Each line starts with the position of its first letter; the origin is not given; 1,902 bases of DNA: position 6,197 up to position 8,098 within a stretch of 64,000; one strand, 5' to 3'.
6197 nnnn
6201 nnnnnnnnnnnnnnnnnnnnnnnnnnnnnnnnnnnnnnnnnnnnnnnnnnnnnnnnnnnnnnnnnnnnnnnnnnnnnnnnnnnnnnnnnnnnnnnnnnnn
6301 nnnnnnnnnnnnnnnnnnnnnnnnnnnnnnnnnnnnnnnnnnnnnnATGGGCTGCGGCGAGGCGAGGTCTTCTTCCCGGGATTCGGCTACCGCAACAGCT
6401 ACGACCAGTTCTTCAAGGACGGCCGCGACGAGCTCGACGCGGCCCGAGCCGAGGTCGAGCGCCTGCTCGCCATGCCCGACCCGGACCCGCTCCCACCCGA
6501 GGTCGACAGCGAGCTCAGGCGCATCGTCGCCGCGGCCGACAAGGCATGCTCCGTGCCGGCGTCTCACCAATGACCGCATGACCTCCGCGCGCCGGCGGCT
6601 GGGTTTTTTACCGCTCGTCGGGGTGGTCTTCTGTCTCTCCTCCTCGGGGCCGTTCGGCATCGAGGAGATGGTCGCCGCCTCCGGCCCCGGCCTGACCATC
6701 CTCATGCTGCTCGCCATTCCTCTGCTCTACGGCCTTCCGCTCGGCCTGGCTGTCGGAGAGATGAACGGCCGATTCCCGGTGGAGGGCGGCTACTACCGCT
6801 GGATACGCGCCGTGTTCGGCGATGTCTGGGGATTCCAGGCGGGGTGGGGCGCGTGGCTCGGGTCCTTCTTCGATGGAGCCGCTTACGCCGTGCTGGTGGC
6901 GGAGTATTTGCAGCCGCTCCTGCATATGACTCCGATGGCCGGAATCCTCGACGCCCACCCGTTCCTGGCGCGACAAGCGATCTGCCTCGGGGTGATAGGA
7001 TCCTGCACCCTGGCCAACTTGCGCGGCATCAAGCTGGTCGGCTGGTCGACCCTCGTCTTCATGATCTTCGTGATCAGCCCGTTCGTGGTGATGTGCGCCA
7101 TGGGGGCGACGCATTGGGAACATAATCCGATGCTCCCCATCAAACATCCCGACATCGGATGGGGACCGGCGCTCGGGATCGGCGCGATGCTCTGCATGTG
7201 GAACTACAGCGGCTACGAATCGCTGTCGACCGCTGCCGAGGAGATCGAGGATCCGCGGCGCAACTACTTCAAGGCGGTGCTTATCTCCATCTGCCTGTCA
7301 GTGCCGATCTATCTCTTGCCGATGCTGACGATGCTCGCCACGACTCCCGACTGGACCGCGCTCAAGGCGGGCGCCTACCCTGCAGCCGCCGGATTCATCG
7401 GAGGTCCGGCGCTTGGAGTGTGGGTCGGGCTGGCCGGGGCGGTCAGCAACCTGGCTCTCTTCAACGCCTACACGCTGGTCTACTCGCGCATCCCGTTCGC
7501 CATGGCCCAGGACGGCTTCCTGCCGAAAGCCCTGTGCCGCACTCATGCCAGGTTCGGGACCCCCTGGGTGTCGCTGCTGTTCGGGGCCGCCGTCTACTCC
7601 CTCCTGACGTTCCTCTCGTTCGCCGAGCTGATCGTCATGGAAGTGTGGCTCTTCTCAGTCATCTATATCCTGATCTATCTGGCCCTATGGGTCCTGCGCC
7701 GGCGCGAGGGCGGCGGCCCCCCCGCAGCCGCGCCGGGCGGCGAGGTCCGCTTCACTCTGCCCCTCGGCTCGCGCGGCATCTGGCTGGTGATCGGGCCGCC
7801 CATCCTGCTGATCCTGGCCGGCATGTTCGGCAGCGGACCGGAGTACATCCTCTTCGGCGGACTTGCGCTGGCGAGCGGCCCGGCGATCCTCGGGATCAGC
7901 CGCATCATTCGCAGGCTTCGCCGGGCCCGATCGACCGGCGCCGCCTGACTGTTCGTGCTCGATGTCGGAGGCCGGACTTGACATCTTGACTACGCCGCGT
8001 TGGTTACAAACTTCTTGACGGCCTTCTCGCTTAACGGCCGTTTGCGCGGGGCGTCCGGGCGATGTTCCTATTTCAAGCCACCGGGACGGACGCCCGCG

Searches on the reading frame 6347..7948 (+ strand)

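Call 74: search_protein_families(library=pfam, proteins=[window:6347-7948:+], max_evalue=0.00001)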
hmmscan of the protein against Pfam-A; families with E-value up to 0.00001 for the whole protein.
window:6347-7948:+ (533 aa): 2 families
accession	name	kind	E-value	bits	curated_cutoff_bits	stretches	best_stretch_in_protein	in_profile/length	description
PF13520.12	AA_permease_2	-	1.8e-39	136.3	27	1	94-468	6-383/427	Amino acid permease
PF00324.27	AA_permease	-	2.4e-21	76.4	24.6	1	108-449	22-372/470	Amino acid permease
